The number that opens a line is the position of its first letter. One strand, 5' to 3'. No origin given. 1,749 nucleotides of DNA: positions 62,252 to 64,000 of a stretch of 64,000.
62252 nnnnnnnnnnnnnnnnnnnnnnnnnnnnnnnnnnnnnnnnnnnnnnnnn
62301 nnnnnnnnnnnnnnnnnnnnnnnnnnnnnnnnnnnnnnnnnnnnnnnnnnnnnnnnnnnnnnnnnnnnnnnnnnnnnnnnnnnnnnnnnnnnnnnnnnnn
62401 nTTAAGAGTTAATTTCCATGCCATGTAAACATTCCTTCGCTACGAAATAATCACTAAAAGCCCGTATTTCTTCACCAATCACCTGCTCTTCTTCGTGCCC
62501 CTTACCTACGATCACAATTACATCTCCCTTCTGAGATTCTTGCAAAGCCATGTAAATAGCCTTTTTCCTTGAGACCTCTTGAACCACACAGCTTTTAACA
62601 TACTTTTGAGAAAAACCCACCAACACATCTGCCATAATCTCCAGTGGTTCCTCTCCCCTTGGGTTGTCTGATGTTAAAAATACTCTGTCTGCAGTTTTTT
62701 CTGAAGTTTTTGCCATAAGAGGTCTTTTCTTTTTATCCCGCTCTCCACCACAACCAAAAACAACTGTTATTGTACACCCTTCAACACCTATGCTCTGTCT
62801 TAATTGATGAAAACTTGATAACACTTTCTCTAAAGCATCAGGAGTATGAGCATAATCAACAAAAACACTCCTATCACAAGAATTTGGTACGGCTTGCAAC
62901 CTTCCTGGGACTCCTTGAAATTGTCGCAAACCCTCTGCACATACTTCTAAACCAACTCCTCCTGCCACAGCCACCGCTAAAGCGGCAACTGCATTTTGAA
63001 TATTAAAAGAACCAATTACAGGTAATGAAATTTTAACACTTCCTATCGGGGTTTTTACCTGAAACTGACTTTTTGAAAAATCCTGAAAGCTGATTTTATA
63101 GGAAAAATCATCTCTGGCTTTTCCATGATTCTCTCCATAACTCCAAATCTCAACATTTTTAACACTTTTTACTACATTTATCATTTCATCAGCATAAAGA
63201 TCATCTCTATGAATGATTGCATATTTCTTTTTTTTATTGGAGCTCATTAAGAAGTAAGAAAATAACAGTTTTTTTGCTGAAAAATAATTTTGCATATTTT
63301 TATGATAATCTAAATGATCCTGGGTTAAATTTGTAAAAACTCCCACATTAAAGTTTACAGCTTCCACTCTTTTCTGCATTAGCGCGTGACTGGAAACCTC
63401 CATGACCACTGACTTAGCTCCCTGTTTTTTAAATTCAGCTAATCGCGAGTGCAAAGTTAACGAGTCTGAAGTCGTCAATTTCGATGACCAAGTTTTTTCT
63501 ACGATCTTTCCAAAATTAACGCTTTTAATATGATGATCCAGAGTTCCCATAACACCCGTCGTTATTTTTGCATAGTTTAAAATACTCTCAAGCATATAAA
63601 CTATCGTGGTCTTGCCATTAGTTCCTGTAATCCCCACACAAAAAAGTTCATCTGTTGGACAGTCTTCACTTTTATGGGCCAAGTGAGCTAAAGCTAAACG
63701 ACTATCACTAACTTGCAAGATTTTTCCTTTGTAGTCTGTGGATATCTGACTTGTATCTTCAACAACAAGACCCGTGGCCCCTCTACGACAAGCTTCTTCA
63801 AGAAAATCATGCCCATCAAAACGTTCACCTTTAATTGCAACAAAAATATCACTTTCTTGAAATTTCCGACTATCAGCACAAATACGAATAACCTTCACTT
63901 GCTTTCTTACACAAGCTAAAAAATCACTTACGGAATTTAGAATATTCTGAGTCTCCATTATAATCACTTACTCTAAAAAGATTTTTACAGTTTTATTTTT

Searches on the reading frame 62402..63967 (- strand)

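Call 70: search_protein_families(library=ncbifam, proteins=[window:62402-63967:-], max_evalue=1e-20)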
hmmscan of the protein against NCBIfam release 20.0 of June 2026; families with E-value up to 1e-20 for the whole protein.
window:62402-63967:- (521 aa): 19 families
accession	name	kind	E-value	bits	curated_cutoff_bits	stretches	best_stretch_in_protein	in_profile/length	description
NF001126.0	PRK00139.1-4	equivalog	3e-145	484.5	373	1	5-515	2-483/486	UDP-N-acetylmuramoyl-L-alanyl-D-glutamate--2,6-diaminopimelate ligase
NF008896.0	PRK11929.1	equivalog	1.6e-138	463.2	1023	1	12-515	14-499/965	bifunctional UDP-N-acetylmuramoyl-L-alanyl-D-glutamate--2,6-diaminopimelate ligase MurE/UDP-N-acetylmuramoyl-tripeptide--D-alanyl-D-alanine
TIGR01085.1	murE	subfamily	9e-138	460.1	257.3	1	26-514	4-471/472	UDP-N-acetylmuramyl-tripeptide synthetase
NF001124.0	PRK00139.1-2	equivalog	2.3e-134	448.9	476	1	20-515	22-493/500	UDP-N-acetylmuramoyl-L-alanyl-D-glutamate--2,6-diaminopimelate ligase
NF001123.0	PRK00139.1-1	equivalog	2.2e-115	386.1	586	1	21-515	15-490/493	UDP-N-acetylmuramoyl-L-alanyl-D-glutamate--2,6-diaminopimelate ligase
NF010628.0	PRK14022.1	equivalog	9.5e-86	288.4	536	1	13-502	20-468/483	UDP-N-acetylmuramoyl-L-alanyl-D-glutamate--L-lysine ligase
NF001130.0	PRK00139.2-4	equivalog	7.3e-73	246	715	1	21-515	26-512/516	UDP-N-acetylmuramoyl-L-alanyl-D-glutamate--2,6-diaminopimelate ligase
NF001127.0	PRK00139.2-1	equivalog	2e-52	178.6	997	1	23-518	28-515/520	UDP-N-acetylmuramoyl-L-alanyl-D-glutamate--2,6-diaminopimelate ligase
NF001129.0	PRK00139.2-3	equivalog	2.7e-47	161.4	762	1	23-494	38-494/517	UDP-N-acetylmuramoyl-L-alanyl-D-glutamate--2,6-diaminopimelate ligase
TIGR01143.1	murF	subfamily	1.3e-44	152.8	288.6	1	32-489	2-404/418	UDP-N-acetylmuramoyl-tripeptide--D-alanyl-D-alanine ligase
NF008041.0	PRK10773.1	equivalog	1.7e-35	122.6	551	0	208-368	178-329/453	UDP-N-acetylmuramoyl-tripeptide--D-alanyl-D-alanine ligase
NF001131.0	PRK00139.2-5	equivalog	1.7e-34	119.5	1000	1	12-495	22-463/483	UDP-N-acetylmuramoyl-L-alanyl-D-glutamate--2,6-diaminopimelate ligase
TIGR02068.2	cya_phycin_syn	equivalog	1e-31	109.8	850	1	110-489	481-849/862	cyanophycin synthetase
TIGR01087.1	murD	equivalog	1.6e-29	103.3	211.95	1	176-388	144-340/441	UDP-N-acetylmuramoyl-L-alanine--D-glutamate ligase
NF053645.1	pMurC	equivalog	3.5e-28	98.5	560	0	296-395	294-394/492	pseudomurein biosynthesis peptide ligase pMurC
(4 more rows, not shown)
